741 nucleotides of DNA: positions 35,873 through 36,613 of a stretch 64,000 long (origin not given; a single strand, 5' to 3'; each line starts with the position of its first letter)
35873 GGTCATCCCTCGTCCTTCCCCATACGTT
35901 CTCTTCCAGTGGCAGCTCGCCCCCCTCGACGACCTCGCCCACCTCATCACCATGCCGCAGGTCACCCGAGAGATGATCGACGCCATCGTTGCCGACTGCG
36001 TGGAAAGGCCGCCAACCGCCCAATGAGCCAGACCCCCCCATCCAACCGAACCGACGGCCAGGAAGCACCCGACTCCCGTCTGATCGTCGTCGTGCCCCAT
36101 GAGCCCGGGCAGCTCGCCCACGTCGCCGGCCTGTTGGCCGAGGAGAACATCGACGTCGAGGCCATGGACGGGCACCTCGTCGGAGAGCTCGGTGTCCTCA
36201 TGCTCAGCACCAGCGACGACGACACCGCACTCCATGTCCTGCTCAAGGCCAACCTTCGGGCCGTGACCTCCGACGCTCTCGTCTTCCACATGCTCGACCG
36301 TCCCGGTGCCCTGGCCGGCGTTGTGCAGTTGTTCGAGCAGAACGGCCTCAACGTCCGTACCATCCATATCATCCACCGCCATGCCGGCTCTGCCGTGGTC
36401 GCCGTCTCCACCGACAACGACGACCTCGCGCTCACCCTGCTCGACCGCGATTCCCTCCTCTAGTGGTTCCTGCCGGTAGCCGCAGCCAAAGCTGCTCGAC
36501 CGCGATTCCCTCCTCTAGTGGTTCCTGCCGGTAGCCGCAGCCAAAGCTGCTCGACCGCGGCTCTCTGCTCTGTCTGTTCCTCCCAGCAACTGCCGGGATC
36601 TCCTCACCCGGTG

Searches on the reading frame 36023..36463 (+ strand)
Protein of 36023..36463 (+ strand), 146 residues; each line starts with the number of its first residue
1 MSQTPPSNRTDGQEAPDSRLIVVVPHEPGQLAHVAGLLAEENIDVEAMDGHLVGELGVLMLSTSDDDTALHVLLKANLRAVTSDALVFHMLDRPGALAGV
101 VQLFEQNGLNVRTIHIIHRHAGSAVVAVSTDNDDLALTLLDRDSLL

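Call 53: search_protein_families(library=pfam, proteins=[window:36023-36463:+], max_evalue=0.001)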
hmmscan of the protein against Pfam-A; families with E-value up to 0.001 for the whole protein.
window:36023-36463:+ (146 aa): 4 families
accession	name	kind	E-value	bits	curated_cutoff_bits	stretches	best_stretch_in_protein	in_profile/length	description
PF01842.31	ACT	-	3.8e-16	59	27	2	86-138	3-57/66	ACT domain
PF22629.2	ACT_AHAS_ss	-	2.5e-09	37.6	27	1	20-72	1-54/67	AHAS small subunit-like ACT domain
PF19571.5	ACT_8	-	5.7e-07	29.8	23.5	1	21-136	7-121/141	ACT domain pair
PF13291.12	ACT_4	-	6.7e-05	23.9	27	0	88-126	11-50/80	ACT domain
